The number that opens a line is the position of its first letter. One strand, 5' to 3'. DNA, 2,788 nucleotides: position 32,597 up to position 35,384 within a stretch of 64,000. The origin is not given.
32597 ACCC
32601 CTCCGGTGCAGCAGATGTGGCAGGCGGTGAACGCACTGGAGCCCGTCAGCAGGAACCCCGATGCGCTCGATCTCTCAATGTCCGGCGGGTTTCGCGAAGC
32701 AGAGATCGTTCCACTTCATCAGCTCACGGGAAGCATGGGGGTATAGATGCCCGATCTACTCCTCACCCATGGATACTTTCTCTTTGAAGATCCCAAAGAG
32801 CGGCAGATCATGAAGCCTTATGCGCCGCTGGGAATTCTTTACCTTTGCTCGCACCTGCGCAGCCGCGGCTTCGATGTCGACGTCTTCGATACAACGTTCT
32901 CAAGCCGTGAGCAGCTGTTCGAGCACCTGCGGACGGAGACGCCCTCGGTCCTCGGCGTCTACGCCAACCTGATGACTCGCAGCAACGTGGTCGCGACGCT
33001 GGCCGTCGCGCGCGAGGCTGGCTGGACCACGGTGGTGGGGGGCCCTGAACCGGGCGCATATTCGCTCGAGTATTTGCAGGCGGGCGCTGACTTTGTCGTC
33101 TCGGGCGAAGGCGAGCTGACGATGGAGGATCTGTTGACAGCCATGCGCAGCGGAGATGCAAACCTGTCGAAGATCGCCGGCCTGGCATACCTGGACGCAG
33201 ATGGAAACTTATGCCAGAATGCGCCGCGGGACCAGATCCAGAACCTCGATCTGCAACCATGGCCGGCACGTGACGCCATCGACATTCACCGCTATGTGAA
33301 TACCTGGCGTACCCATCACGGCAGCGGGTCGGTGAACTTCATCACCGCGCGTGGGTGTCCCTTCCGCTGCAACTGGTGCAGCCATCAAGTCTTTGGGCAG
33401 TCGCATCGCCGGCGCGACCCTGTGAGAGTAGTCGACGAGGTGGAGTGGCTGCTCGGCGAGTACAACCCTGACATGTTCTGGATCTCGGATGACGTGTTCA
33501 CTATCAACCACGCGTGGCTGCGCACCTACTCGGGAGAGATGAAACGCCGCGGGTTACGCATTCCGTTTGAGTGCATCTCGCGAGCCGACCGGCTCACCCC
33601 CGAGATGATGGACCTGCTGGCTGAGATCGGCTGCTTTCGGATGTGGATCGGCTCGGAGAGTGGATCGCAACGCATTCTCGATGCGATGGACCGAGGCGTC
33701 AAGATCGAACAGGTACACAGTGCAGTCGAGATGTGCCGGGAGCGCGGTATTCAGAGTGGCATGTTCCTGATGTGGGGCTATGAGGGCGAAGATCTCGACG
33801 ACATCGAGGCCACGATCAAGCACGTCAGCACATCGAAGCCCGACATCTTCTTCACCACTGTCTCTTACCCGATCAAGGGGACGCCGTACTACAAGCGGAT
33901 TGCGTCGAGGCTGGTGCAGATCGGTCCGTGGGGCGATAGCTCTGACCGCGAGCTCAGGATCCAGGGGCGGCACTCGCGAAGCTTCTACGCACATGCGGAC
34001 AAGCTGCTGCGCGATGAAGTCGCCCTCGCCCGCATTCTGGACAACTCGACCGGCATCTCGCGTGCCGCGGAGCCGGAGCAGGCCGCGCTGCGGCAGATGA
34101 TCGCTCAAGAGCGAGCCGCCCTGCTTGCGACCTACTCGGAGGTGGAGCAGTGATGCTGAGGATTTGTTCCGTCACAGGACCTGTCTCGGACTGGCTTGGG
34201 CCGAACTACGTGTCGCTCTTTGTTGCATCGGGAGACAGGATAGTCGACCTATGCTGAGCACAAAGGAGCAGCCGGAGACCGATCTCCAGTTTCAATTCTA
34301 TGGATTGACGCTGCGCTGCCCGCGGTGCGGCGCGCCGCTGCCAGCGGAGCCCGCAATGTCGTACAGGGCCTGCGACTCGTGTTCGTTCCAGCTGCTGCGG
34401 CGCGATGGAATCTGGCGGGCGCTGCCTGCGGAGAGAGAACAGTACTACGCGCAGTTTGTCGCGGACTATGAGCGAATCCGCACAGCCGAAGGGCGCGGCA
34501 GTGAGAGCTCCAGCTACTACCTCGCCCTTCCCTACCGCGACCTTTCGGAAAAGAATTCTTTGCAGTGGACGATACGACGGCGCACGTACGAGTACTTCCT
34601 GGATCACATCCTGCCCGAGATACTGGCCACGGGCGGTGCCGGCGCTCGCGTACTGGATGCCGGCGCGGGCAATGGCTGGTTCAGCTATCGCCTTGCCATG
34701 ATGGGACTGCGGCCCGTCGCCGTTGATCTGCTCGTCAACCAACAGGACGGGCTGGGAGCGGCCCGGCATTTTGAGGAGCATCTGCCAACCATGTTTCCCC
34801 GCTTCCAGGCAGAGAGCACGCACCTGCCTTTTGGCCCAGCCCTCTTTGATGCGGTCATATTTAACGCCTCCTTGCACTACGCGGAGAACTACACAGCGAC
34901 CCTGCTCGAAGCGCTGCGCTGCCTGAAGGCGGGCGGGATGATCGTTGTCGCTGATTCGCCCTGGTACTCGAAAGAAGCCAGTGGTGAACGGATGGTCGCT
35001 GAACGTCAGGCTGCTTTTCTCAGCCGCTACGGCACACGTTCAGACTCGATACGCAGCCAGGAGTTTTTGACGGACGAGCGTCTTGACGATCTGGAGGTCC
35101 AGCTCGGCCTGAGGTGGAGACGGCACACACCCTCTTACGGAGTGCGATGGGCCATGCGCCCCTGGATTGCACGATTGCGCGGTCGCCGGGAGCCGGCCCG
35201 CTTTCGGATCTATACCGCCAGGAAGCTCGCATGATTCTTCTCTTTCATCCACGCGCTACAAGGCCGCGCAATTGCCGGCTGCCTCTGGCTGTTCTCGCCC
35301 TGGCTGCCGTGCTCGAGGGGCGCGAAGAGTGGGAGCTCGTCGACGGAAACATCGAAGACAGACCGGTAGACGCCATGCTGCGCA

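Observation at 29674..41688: Eight-gene translationally coupled operon with five radical SAM enzymes (four B12-dependent), plus a convergent sulfotransferase: orphan biosynthetic system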

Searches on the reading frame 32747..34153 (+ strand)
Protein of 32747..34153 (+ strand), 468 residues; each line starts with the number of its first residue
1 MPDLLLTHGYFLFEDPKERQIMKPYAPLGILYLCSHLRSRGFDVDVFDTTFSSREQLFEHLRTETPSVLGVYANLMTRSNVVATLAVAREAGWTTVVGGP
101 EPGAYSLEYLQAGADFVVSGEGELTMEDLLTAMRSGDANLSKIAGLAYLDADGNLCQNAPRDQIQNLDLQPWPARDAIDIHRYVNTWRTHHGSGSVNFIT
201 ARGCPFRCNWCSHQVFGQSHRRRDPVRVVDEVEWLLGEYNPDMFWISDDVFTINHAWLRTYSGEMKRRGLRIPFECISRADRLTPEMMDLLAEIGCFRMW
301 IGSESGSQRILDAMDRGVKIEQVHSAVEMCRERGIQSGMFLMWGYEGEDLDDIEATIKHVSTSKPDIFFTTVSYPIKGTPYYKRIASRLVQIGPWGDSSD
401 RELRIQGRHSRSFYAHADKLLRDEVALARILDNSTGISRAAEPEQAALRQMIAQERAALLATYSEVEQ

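Call 3: search_protein_families(library=pfam, proteins=[window:32747-34153:+], max_evalue=0.01)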
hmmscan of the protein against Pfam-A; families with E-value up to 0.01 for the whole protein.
window:32747-34153:+ (468 aa): 2 families
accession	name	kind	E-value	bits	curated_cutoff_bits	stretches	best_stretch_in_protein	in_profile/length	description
PF04055.27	Radical_SAM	-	9.8e-20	71.8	29.5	1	199-359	2-165/166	Radical SAM superfamily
PF02310.24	B12-binding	-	1e-14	54.8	32.1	1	26-129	13-120/121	B12 binding domain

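Call 4: search_protein_families(library=ncbifam, proteins=[window:32747-34153:+], max_evalue=0.01)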
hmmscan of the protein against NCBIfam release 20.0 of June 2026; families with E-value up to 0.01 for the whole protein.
window:32747-34153:+ (468 aa): 33 families (the best 25 are shown)
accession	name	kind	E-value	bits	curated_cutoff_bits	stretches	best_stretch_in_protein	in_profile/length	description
TIGR02026.1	BchE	equivalog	5.1e-49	167.5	481.35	1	20-389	15-391/497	magnesium-protoporphyrin IX monomethyl ester anaerobic oxidative cyclase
TIGR04072.2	rSAM_ladder_B12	equivalog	5.5e-34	117.6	360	1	22-369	11-355/443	lipid biosynthesis B12-binding/radical SAM protein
TIGR04479.1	bcpD_PhpK_rSAM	subfamily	5.6e-33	114.1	600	1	28-384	73-430/504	PhpK family radical SAM P-methyltransferase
TIGR03471.1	HpnJ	equivalog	8.6e-32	110.6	577.6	1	114-385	121-387/472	hopanoid biosynthesis associated radical SAM protein HpnJ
NF050148.1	rSAM_ApyD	equivalog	4.3e-29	101.4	750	1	82-389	93-397/645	RiPP biosynthesis radical SAM protein ApyD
TIGR04367.1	HpnR_B12_rSAM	equivalog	5.4e-29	101.1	650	1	25-389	20-377/490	hopanoid C-3 methylase HpnR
TIGR04013.1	B12_SAM_MJ_1487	hypoth_equivalog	8.1e-29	100.6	251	2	55-233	32-190/382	TIGR04013 family B12-binding domain/radical SAM domain-containing protein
TIGR04014.1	B12_SAM_MJ_0865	equivalog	2.8e-27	95.6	360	1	84-384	60-357/434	methyl-coenzyme M reductase glutamine C-methyltransferase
TIGR04385.1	B12_rSAM_cofa1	equivalog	2.1e-24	86.5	450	1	26-359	19-360/438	B12 lower ligand biosynthesis radical SAM protein BzaD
TIGR03975.1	rSAM_ocin_1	subfamily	1.7e-23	83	281.85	1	57-352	120-419/606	RiPP maturation radical SAM C-methyltransferase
NF038361.1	rSAM_Sden_1168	equivalog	2.5e-22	79.1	575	1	114-362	199-450/560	Sden_1168 family B12-binding radical SAM P-methyltransferase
TIGR04295.1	B12_rSAM_oligo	hypoth_equivalog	5.8e-20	71.4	400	1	84-320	93-318/422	TIGR04295 family B12-binding domain-containing radical SAM protein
NF033712.0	B12_rSAM_KedN5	subfamily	1.6e-17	63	700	1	112-251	113-251/624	KedN5 family methylcobalamin-dependent radical SAM C-methyltransferase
NF033070.1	rSAM_AprD4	equivalog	2e-13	50.1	500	1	161-360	164-363/456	AprD4 family radical SAM diol-dehydratase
TIGR04428.1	B12_rSAM_trp_MT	equivalog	9e-13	47.4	500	1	20-381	9-414/558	tryptophan 2-C-methyltransferase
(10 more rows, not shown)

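Call 32: search_solved_structures(query=window:32747-34153:+, max_evalue=0.01)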
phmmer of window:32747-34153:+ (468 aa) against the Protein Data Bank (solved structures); distinct sequences matched with E-value up to 0.01: 7.
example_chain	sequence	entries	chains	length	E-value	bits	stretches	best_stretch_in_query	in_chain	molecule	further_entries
9ccb_A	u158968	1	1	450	4.9e-21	78.6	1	95-404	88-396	Radical SAM core domain-containing protein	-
9n1b_A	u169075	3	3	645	2e-12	50.2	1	87-360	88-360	Radical SAM protein | Radical SAM enzyme CysS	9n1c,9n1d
6wte_A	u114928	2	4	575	2.5e-11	46.6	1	181-358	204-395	B12-binding domain-containing protein | Tryptophan-C2-methyltransferase containing B12-binding domain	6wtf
6fd2_B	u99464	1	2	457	9e-10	41.5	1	162-446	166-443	Putative apramycin biosynthetic oxidoreductase 4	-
5ul2_A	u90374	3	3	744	9.8e-06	28.1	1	43-355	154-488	OxsB protein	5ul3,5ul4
7kdx_A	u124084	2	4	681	0.00038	22.9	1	71-252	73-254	Methyltransferase TokK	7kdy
2qgq_A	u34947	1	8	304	0.0073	18.7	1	201-360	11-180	Protein TM_1862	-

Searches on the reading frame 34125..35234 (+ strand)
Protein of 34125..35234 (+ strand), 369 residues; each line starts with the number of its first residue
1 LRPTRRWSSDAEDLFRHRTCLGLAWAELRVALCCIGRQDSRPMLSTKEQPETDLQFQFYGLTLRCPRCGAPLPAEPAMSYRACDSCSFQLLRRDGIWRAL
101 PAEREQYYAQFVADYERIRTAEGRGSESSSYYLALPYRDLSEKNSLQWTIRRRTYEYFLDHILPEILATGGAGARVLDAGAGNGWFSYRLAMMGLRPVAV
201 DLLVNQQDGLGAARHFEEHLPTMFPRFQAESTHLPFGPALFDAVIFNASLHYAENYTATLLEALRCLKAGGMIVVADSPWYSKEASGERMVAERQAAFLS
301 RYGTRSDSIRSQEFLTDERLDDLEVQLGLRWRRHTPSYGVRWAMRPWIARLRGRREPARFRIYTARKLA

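Call 3: search_protein_families(library=pfam, proteins=[window:34125-35234:+], max_evalue=0.01)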
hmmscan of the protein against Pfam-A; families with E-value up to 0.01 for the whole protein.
window:34125-35234:+ (369 aa): 5 families
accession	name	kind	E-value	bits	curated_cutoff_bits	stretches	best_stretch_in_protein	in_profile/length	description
PF08241.18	Methyltransf_11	-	2.1e-11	44.7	21.2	1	177-275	1-95/95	Methyltransferase domain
PF13489.12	Methyltransf_23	-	1e-10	42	27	1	153-278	3-119/164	Methyltransferase domain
PF13649.12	Methyltransf_25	-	9.9e-09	36.2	27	1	176-271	1-97/97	Methyltransferase domain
PF13847.12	Methyltransf_31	-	7.4e-08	32.6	27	1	173-279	4-113/145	Methyltransferase domain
PF08242.18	Methyltransf_12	-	1.4e-05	26.2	30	1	177-273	1-98/98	Methyltransferase domain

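Call 4: search_protein_families(library=ncbifam, proteins=[window:34125-35234:+], max_evalue=0.01)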
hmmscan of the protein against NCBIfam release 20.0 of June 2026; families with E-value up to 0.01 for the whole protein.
window:34125-35234:+ (369 aa): 21 families
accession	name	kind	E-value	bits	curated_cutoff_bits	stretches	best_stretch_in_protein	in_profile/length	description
NF045667.1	MTase_DVU1556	equivalog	7.7e-13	48.4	155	1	172-285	22-129/213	DVU_1556 family methyltransferase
NF001241.0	PRK00216.1-2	equivalog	1.1e-08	35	327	1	171-277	50-149/231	demethylmenaquinone methyltransferase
NF045825.1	FAmtase_mtf2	equivalog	2.6e-07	30.1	400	1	172-319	58-202/248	fatty-acid O-methyltransferase Mtf2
TIGR02021.1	BchM-ChlM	equivalog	3.4e-07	29.9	158.9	1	144-274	27-153/218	magnesium protoporphyrin IX methyltransferase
TIGR02072.1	BioC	equivalog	6.4e-07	29.4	184.95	1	173-276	35-133/244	malonyl-ACP O-methyltransferase BioC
NF047649.1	MTase_UXPK_star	exception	1.2e-06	27.8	460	1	173-278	78-184/283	methyltransferase/UXPK-star double selenoprotein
NF041537.1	ArsM_AhpD_UU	exception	1.8e-06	27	510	1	172-278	76-183/345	arsenite methyltransferase/AhpD domain selenoprotein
NF043040.1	corrin_prot_MT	hypoth_equivalog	8.2e-06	25.4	180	1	166-279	34-151/216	corrinoid protein-associated methyltransferase CpaM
NF041536.1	ArsM_DUF2284_UU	exception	5.4e-05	21.7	575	1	172-278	76-183/459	arsenite methyltransferase/DUF2284 domain selenoprotein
TIGR01934.1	MenG_MenH_UbiE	subfamily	7.7e-05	22.1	158.35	1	172-278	39-144/223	ubiquinone/menaquinone biosynthesis methyltransferase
NF045823.1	PthPhpthDimycoMt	equivalog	0.00022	20.5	300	1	173-299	67-190/256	phthiotriol/phenolphthiotriol dimycocerosates methyltransferase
NF007610.0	PRK10258.1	equivalog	0.00023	20.6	342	1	174-274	44-137/251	malonyl-ACP O-methyltransferase BioC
NF001242.0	PRK00216.1-3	equivalog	0.00044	19.7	351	1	172-275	70-175/258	bifunctional demethylmenaquinone methyltransferase/2-methoxy-6-polyprenyl-1,4-benzoquinol methylase UbiE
TIGR01983.1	UbiG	equivalog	0.00067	19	102.95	1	172-276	49-152/228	bifunctional 2-polyprenyl-6-hydroxyphenol methylase/3-demethylubiquinol 3-O-methyltransferase UbiG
NF001240.0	PRK00216.1-1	equivalog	0.002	17.2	378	1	172-277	63-170/251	bifunctional demethylmenaquinone methyltransferase/2-methoxy-6-polyprenyl-1,4-benzoquinol methylase UbiE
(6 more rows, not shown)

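Call 62: search_solved_structures(query=window:34251-35234:+, max_evalue=0.01)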
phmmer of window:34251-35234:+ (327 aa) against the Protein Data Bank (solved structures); distinct sequences matched with E-value up to 0.01: 13.
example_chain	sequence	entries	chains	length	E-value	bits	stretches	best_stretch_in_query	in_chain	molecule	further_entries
3bus_A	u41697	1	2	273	1.8e-06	30.6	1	128-240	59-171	Methyltransferase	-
8zc8_A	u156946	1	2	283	6.8e-06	28.7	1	125-236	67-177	MitM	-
21zq_A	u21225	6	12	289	7.1e-06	28.6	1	125-236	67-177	MitM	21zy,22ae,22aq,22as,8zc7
6uv6_A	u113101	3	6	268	8.4e-06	28.4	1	132-236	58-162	D-glucose O-methyltransferase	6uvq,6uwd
2gs9_A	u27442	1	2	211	3.3e-05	26.5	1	131-260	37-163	Hypothetical protein TT1324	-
3e8s_A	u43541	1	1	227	4.1e-05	26.1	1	127-255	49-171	Putative SAM Dependent Methyltransferase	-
3l8d_A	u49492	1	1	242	0.00016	24.1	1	131-234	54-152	Methyltransferase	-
1vl5_A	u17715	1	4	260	0.0006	22.3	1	129-237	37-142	unknown conserved protein BH2331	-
2avn_A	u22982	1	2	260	0.0069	18.8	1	107-240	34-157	ubiquinone/menaquinone biosynthesis methyltransferase-related protein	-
1ve3_A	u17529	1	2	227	0.007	18.8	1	112-232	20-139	hypothetical protein PH0226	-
3bkw_A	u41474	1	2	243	0.007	18.8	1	130-243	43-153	S-adenosylmethionine dependent methyltransferase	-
2yqz_A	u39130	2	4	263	0.0074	18.7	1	134-265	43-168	Hypothetical protein TTHA0223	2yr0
8joz_A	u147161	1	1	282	0.0076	18.7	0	106-231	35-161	tRNA 5-carboxymethoxyuridine methyltransferase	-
